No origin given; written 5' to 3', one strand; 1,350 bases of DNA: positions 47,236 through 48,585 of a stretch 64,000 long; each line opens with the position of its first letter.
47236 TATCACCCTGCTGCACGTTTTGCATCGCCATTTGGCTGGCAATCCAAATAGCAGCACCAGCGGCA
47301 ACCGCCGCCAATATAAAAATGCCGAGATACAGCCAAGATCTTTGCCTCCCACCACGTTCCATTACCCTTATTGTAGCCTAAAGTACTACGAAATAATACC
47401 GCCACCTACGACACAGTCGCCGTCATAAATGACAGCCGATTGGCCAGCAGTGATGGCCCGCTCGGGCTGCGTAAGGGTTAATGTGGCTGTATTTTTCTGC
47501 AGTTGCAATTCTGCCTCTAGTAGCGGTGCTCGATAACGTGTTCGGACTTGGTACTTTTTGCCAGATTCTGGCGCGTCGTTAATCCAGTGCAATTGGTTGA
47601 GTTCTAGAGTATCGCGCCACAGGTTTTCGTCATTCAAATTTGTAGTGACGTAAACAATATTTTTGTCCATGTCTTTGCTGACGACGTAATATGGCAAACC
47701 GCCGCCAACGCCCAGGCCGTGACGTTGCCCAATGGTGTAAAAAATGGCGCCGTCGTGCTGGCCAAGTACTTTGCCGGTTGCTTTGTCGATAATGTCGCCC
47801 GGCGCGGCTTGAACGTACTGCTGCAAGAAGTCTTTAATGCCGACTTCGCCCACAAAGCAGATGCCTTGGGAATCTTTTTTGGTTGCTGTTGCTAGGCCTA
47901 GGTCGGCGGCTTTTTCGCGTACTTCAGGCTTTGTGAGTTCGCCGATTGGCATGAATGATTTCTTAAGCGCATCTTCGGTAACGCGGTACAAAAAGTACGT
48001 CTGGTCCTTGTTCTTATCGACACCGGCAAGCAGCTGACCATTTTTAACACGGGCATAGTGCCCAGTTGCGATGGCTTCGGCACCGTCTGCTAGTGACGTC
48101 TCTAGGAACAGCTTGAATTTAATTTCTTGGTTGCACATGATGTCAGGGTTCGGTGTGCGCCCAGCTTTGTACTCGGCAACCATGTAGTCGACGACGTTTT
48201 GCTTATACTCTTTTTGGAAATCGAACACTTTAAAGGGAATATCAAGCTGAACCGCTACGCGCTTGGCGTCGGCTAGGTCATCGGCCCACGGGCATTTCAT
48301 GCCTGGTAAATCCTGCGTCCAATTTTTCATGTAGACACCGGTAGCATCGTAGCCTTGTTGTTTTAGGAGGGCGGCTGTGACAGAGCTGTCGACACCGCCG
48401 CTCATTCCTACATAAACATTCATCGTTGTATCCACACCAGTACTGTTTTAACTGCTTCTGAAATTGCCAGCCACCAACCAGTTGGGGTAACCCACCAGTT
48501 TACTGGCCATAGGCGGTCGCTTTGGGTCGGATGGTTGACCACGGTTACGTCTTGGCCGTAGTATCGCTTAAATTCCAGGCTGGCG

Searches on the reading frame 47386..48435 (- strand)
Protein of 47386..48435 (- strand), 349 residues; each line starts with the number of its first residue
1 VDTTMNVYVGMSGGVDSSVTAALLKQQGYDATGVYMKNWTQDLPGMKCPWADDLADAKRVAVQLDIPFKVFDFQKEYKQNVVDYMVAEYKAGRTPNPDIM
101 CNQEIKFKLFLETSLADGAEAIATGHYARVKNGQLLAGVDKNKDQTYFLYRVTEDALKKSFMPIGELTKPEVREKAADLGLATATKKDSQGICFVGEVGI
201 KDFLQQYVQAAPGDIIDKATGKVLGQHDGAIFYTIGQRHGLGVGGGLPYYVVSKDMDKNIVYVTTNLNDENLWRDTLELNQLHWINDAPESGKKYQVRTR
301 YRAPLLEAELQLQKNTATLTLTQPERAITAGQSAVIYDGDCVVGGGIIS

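Call 57: search_protein_families(library=pfam, proteins=[window:47386-48435:-], max_evalue=0.001)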
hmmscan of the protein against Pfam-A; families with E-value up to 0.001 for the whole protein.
window:47386-48435:- (349 aa): 5 families
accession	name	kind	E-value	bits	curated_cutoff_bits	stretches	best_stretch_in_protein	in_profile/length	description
PF03054.22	tRNA_Me_trans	-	6.4e-77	258.2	20.6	1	5-196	1-201/202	tRNA methyl transferase HUP domain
PF20259.3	tRNA_Me_trans_M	-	6.8e-25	86.9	27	1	201-264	1-65/66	tRNA methyl transferase PRC-barrel domain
PF20258.4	tRNA_Me_trans_C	-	1.1e-19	71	20.6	1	275-348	2-77/77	Aminomethyltransferase beta-barrel domain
PF02540.23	NAD_synthase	-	3.6e-06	26.7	21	1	6-79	20-87/242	NAD synthase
PF24167.1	DUF7411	-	7.6e-05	22.8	28.7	1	5-87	1-72/194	Family of unknown function (DUF7411)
